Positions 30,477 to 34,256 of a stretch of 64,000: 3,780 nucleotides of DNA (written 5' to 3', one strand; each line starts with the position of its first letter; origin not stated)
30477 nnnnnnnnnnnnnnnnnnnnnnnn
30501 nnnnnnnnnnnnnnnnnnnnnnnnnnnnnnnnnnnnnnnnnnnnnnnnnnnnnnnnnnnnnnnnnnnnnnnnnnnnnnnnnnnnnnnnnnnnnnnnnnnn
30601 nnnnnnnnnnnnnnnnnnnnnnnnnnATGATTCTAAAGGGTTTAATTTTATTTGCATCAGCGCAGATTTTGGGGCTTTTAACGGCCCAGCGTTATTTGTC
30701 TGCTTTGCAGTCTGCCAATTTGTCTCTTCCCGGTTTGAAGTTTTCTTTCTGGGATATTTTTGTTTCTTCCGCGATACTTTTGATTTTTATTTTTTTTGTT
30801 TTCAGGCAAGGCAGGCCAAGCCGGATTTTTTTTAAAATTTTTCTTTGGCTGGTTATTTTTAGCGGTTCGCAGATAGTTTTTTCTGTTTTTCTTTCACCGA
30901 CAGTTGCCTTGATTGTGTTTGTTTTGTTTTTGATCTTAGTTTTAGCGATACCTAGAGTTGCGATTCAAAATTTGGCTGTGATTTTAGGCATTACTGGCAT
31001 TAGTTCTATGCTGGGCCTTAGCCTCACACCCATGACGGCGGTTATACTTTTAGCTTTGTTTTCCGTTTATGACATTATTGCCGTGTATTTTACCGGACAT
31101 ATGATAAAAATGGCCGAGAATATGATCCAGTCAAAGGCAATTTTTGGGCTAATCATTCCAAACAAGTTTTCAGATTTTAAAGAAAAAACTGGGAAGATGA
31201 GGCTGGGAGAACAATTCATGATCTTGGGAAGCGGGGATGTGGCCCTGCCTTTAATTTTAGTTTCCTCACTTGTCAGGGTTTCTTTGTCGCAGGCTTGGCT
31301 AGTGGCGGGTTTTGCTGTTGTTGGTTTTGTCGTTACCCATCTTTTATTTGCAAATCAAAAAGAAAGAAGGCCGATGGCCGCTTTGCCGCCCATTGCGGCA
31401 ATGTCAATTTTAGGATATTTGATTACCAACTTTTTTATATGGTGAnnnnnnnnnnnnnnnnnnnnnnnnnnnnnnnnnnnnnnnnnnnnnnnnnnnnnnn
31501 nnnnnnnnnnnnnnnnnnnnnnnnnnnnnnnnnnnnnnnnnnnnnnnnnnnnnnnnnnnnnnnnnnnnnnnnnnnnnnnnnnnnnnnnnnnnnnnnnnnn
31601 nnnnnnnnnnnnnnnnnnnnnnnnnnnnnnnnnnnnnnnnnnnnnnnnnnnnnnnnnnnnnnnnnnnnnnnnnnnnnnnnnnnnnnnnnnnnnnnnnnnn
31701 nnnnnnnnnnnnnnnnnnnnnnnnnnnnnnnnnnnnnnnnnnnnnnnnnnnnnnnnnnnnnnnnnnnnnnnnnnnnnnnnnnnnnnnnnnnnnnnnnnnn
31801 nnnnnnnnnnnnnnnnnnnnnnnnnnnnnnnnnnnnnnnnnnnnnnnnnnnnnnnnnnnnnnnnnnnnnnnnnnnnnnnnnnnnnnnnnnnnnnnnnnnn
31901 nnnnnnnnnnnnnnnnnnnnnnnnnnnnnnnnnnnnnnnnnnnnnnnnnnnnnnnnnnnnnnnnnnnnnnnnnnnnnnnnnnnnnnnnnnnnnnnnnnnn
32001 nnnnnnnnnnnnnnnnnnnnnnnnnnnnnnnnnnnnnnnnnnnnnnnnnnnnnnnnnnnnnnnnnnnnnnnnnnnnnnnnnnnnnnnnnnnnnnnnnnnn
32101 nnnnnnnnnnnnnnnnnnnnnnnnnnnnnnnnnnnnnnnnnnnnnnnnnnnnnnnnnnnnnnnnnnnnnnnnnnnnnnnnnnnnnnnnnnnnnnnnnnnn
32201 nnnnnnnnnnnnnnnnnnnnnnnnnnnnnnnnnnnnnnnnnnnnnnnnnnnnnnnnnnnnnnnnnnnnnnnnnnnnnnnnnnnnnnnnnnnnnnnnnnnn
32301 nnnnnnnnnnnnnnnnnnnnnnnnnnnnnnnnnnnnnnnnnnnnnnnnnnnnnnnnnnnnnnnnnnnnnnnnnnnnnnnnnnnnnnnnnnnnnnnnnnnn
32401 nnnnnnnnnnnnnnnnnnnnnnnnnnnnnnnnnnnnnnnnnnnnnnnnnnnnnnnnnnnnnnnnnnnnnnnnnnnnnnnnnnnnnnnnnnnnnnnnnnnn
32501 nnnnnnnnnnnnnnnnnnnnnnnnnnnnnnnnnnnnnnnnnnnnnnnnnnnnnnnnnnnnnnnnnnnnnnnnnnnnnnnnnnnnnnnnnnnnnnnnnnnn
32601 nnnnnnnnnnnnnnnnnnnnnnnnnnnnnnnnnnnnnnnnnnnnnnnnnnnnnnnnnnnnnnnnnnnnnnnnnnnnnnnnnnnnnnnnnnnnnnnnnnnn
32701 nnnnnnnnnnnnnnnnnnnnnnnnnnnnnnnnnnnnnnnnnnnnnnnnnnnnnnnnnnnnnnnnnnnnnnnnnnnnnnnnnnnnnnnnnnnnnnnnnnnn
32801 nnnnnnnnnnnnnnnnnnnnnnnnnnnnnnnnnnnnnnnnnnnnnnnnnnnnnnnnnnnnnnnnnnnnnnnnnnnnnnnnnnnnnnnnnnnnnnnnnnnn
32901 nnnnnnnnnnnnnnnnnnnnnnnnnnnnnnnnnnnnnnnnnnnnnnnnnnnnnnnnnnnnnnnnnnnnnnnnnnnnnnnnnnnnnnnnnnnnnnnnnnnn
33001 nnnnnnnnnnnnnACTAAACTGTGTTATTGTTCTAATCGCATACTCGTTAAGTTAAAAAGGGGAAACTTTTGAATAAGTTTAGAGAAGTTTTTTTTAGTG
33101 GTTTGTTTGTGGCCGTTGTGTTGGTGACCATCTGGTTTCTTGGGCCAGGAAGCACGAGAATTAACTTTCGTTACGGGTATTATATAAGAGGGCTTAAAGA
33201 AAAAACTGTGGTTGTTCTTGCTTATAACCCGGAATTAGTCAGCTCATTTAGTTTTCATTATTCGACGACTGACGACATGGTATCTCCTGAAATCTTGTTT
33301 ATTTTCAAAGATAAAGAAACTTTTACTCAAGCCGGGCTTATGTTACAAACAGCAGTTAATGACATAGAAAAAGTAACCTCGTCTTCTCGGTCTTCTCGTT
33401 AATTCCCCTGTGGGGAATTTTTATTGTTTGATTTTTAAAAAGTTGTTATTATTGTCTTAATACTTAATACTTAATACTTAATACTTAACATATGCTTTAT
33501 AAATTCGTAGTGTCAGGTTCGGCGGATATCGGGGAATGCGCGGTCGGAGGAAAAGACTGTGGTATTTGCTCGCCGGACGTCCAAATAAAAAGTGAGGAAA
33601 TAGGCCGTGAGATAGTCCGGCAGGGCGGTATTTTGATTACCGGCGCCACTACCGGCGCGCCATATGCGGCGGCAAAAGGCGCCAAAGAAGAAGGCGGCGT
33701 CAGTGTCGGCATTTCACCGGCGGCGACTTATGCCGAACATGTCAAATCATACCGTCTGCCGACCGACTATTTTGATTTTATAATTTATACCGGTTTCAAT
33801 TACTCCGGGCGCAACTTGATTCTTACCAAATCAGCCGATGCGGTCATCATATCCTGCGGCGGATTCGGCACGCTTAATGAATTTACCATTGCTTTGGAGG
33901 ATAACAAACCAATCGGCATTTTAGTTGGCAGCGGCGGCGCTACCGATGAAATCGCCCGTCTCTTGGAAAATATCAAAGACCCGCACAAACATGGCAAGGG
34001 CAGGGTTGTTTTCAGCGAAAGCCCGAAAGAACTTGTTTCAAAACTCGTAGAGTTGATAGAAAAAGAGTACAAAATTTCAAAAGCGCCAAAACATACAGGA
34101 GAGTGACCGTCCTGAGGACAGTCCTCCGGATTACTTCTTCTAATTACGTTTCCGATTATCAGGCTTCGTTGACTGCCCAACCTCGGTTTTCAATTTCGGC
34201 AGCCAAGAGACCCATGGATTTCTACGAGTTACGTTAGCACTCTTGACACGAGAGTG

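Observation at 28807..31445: Presenilin/signal-peptide-peptidase-like intramembrane aspartyl protease at the end of a run of small unknown membrane and secreted proteins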

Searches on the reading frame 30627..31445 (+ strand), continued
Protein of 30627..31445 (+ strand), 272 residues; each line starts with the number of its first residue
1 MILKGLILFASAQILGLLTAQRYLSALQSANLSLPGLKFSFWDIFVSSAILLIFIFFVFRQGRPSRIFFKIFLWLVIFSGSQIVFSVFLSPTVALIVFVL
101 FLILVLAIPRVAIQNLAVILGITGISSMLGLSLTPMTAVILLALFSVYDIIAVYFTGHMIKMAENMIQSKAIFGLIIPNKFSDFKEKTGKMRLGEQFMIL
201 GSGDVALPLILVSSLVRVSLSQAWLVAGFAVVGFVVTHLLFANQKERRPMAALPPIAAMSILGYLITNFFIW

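Call 61: list_cluster_members(proteins=[P0492, P0456, P0493, P0482, P0480, P0438, P0442, P0420, P0424, P0487])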
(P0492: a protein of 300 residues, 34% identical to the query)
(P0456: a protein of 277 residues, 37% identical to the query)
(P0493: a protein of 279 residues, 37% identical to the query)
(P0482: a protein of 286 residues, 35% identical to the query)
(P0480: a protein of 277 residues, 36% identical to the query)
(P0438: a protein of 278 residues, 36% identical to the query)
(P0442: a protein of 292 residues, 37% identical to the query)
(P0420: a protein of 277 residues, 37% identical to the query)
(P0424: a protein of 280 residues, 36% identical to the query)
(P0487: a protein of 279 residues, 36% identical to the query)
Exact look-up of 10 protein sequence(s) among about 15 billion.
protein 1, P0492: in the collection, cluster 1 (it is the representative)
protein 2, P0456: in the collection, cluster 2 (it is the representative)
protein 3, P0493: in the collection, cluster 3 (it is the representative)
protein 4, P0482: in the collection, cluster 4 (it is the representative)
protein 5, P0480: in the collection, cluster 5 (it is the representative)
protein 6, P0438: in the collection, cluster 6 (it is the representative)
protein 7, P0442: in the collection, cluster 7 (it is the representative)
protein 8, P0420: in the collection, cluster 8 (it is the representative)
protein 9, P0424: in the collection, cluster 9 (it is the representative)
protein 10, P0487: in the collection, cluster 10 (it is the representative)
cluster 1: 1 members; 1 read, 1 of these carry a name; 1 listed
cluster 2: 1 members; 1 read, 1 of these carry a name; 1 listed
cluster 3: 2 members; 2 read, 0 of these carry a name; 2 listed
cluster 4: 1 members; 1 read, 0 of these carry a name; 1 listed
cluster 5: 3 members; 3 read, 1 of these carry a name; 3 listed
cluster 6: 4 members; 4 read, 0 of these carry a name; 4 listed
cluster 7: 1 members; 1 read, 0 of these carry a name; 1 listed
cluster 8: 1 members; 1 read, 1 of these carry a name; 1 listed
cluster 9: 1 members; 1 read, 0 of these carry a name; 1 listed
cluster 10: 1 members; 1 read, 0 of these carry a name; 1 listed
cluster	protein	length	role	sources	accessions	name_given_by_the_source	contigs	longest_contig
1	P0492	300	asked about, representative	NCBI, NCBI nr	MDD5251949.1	MAG: presenilin family intramembrane aspartyl protease [Patescibacteria group bacterium] | presenilin family intramembrane aspartyl protease [Patescibacteria group bacterium]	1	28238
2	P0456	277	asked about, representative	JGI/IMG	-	presenilin-like A22 family membrane protease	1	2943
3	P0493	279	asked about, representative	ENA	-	-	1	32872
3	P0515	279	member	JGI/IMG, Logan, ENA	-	-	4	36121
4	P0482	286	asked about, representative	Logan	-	-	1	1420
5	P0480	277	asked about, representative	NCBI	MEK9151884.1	MAG: presenilin family intramembrane aspartyl protease [Patescibacteria group bacterium]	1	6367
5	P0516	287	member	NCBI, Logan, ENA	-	-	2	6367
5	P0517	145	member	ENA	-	-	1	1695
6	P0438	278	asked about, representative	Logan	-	-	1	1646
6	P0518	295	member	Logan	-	-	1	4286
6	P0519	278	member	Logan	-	-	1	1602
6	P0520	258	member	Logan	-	-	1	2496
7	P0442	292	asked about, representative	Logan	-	-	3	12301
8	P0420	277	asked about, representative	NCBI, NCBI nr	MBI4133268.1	hypothetical protein HY478_01505 [Candidatus Uhrbacteria bacterium] | hypothetical protein [Candidatus Uhrbacteria bacterium]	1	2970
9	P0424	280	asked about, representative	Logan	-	-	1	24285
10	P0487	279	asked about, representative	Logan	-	-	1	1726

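Call 62: find_encoding_contigs(protein=P0492, flank=3500, max_places=1)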
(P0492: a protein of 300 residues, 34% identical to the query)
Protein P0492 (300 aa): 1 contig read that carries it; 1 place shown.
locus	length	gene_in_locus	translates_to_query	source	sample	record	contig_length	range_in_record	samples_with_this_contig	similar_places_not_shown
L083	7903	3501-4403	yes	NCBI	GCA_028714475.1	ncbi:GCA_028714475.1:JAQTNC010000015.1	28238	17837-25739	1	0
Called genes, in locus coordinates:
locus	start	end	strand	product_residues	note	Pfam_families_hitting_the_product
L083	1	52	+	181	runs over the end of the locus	PF00347:Ribosomal_L6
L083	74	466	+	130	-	PF00861:Ribosomal_L18p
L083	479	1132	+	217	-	PF00333:Ribosomal_S5, PF03719:Ribosomal_S5_C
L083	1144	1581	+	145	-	PF00828:Ribosomal_L27A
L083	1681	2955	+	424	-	PF00344:SecY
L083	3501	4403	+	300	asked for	PF04258:Peptidase_A22B (weak), PF06550:SPP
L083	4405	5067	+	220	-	PF00406:ADK, PF13207:AAA_17, PF05191:ADK_lid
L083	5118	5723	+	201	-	PF13238:AAA_18 (weak), PF13671:AAA_33 (weak)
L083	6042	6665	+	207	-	-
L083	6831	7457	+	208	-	PF13023:HD_3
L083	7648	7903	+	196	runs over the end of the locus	-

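Call 63: find_encoding_contigs(protein=P0493, flank=3500, max_places=1)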
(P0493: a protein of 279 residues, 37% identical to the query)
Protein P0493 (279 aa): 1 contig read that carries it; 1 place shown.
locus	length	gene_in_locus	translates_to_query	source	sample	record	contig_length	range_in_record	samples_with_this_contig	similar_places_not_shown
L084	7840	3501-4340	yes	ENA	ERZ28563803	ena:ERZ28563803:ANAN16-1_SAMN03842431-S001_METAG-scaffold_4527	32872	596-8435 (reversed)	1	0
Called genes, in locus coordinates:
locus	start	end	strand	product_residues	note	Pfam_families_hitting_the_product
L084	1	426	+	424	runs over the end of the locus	PF00344:SecY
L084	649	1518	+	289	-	-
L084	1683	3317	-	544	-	PF00989:PAS (faint), PF00512:HisKA, PF02518:HATPase_c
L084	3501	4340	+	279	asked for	PF06550:SPP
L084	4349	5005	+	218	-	PF00406:ADK, PF13207:AAA_17, PF13238:AAA_18 (weak), PF13671:AAA_33 (weak), PF05191:ADK_lid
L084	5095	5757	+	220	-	PF00406:ADK, PF13207:AAA_17, PF13238:AAA_18 (faint), PF05191:ADK_lid (weak)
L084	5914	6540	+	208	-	PF13207:AAA_17 (faint), PF13671:AAA_33 (weak)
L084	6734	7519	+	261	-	PF00557:Peptidase_M24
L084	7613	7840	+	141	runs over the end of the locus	PF03652:RuvX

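Call 64: find_encoding_contigs(protein=P0424, flank=3500, max_places=1)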
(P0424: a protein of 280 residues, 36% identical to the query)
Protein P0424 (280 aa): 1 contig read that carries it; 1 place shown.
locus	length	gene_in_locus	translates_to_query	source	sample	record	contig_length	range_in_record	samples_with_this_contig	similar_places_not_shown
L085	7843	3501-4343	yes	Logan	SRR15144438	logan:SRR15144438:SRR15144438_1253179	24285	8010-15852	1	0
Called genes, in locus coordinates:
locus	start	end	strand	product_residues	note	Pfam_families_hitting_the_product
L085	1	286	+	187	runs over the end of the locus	PF00347:Ribosomal_L6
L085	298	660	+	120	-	PF00861:Ribosomal_L18p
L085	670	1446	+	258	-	PF00333:Ribosomal_S5, PF03719:Ribosomal_S5_C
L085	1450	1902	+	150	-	PF00828:Ribosomal_L27A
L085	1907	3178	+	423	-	PF00344:SecY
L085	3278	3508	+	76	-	-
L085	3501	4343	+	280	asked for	PF06550:SPP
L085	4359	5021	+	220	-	PF00406:ADK, PF02223:Thymidylate_kin (faint), PF13207:AAA_17, PF05191:ADK_lid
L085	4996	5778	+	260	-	PF00557:Peptidase_M24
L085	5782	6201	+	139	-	PF03652:RuvX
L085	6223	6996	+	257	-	PF11967:RecO_N, PF02565:RecO_C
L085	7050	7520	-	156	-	-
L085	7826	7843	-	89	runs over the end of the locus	-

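Call 65: find_encoding_contigs(protein=P0442, flank=3500, max_places=1)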
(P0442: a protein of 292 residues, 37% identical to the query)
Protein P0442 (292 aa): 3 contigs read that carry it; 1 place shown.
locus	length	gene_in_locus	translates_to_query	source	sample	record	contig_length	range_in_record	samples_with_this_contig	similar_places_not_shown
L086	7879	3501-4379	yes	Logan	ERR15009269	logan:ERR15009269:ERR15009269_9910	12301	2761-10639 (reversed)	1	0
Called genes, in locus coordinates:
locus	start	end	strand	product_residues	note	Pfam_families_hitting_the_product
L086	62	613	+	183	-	PF00347:Ribosomal_L6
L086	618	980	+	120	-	PF00861:Ribosomal_L18p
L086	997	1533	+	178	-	PF00333:Ribosomal_S5, PF03719:Ribosomal_S5_C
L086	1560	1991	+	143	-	PF00828:Ribosomal_L27A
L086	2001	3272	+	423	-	PF00344:SecY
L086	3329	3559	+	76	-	-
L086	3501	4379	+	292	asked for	PF06550:SPP, PF04258:Peptidase_A22B (faint)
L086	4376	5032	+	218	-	PF00406:ADK, PF13207:AAA_17, PF13671:AAA_33 (faint), PF05191:ADK_lid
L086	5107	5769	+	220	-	PF00406:ADK, PF13207:AAA_17, PF13238:AAA_18 (weak), PF05191:ADK_lid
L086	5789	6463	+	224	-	-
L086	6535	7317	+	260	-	PF00557:Peptidase_M24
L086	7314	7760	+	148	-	PF03652:RuvX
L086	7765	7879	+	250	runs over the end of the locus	PF11967:RecO_N, PF02565:RecO_C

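Call 74: find_related_loci(query=A6, collection=metagenome_contigs, flank=4000)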
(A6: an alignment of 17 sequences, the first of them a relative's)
Query A6 (292 aa) in metagenome_contigs; peptide patterns used: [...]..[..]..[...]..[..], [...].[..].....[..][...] (x = any residue, [..] = any of these).
600 stretches matched a pattern (row limit reached: there are more); 267 encode a relative of the query (tblastn E <= 1e-3); the best 80 are kept; 80 distinct loci.
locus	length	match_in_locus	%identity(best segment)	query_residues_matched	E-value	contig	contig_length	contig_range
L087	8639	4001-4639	52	78-290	2e-55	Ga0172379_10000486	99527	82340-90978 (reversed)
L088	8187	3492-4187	39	58-288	5e-52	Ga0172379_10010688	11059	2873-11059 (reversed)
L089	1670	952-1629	39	65-290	6e-51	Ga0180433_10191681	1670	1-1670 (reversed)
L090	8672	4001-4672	47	66-291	2e-49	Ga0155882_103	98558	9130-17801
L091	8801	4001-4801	37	26-292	2e-45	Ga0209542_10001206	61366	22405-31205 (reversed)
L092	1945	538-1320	39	26-286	4e-44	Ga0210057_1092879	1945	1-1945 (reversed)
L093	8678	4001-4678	45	66-292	6e-42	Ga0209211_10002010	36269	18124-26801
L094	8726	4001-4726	34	49-290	5e-41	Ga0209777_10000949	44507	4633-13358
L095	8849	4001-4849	31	10-288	8e-41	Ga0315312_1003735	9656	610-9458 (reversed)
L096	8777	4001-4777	39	26-285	2e-40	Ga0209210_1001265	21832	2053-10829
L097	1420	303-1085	39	26-286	1e-40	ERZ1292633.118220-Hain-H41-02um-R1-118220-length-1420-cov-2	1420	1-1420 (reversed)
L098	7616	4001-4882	34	2-288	9e-40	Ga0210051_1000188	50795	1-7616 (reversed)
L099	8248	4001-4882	31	1-288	3e-39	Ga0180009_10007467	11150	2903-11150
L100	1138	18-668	41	76-290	4e-41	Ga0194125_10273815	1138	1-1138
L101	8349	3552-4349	33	26-285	8e-39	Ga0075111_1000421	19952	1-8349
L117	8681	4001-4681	32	63-290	6e-36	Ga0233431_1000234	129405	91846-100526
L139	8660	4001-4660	32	65-285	2e-32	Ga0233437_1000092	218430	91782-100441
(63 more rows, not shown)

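Call 95: search_protein_families(library=pfam, proteins=[L085:3278-3508:+, L081:3654-3995:+], max_evalue=0.01)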
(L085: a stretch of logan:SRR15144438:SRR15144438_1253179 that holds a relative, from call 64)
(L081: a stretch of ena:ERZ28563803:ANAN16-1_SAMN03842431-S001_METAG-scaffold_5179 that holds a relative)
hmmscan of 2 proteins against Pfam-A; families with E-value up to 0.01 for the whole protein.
L085:3278-3508:+ (76 aa): 0 families

L081:3654-3995:+ (113 aa): 0 families

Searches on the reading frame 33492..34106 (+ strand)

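Call 27: search_protein_families(library=pfam, proteins=[window:33492-34106:+], max_evalue=0.001)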
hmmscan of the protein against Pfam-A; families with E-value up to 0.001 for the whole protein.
window:33492-34106:+ (204 aa): 3 families
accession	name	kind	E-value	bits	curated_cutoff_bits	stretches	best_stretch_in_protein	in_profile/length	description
PF18306.6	LDcluster4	-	1.7e-32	112.5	26.3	1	26-181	13-150/151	SLOG cluster4 family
PF03641.19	Lysine_decarbox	-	2.9e-08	34.4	27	1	59-136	3-74/131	Possible lysine decarboxylase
PF18163.6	LD_cluster2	-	0.00041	20.5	25.3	1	126-160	169-203/264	SLOG cluster2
